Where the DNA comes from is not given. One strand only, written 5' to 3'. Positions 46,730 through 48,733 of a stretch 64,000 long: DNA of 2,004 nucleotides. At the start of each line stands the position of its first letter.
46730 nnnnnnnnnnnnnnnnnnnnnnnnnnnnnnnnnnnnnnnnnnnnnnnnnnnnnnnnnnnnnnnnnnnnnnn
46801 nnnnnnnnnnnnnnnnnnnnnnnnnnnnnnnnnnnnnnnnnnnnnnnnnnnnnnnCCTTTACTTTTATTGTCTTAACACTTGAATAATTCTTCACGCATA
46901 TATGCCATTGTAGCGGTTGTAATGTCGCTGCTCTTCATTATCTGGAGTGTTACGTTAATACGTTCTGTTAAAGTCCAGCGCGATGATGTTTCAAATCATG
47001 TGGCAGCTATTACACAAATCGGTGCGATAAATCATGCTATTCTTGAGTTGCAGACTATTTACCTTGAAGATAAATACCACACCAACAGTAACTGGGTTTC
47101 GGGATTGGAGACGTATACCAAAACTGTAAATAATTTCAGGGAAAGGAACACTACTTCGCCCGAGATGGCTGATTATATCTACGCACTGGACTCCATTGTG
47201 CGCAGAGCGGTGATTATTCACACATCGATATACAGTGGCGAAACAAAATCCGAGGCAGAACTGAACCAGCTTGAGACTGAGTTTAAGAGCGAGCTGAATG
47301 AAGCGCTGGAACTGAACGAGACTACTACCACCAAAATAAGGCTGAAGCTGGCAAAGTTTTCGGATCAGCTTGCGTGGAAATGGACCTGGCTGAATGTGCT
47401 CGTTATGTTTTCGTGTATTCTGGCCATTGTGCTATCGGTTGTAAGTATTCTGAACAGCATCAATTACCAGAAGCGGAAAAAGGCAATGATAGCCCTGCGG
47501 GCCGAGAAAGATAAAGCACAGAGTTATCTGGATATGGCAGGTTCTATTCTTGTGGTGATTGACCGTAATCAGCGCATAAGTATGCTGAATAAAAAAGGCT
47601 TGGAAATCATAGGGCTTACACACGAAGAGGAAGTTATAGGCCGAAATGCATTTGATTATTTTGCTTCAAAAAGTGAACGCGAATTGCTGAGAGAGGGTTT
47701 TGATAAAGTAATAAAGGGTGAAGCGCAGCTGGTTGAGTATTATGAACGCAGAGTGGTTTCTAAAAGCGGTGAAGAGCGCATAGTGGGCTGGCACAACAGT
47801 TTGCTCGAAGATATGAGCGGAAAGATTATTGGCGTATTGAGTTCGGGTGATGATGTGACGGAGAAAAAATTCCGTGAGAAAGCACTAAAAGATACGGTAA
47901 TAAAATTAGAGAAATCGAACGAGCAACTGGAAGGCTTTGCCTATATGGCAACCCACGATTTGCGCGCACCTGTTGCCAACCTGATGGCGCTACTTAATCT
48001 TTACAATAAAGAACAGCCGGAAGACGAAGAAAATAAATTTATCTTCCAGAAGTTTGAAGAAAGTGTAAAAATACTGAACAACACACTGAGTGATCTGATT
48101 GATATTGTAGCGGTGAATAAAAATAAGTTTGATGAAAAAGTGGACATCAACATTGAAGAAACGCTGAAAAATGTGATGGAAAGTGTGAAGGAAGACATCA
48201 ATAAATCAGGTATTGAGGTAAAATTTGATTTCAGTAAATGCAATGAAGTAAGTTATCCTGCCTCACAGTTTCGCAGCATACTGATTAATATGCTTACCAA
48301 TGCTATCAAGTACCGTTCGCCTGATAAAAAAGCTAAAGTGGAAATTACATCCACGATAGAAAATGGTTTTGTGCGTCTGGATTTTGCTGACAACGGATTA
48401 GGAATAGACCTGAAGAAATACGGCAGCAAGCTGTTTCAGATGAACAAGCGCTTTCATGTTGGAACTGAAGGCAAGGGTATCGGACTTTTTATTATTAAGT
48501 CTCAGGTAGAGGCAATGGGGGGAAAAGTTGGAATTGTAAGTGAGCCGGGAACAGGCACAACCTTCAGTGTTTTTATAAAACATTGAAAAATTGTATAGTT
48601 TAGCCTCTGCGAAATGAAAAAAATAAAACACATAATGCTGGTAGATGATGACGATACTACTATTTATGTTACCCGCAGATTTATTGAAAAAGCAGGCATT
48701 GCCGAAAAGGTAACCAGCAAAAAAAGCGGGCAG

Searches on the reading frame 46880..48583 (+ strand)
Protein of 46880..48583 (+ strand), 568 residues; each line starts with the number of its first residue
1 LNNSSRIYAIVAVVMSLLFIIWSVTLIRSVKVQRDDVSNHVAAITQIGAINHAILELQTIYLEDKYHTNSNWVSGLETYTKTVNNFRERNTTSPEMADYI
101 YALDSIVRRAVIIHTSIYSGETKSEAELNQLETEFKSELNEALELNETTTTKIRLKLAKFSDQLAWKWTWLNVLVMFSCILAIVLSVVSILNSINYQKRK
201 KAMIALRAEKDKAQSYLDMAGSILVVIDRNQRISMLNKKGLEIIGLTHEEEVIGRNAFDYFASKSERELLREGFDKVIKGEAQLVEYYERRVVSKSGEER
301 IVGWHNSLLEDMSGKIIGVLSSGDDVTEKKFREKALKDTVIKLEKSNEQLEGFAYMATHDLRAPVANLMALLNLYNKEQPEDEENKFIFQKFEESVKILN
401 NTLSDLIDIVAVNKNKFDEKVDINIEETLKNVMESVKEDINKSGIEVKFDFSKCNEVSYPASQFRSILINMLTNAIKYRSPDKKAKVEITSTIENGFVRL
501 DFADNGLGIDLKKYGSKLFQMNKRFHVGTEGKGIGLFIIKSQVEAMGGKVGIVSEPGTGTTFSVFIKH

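Call 8: search_protein_families(library=pfam, proteins=[window:46880-48583:+], max_evalue=0.001)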
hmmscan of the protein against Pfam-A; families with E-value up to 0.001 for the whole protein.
window:46880-48583:+ (568 aa): 5 families
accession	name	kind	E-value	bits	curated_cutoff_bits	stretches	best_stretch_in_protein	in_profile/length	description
PF02518.31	HATPase_c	-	5.6e-18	65.8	26.4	1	463-567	5-108/111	Histidine kinase-, DNA gyrase B-, and HSP90-like ATPase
PF08448.16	PAS_4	-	1.2e-11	45.3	23.1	1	221-329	5-108/110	PAS fold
PF00989.32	PAS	-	3.3e-07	30.7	22.6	1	218-326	8-113/113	PAS fold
PF13426.13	PAS_9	-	4.3e-07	30.6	27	1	224-328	5-103/103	PAS domain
PF00512.31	HisKA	-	2.7e-05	24.6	26.9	1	351-409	3-60/66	His Kinase A (phospho-acceptor) domain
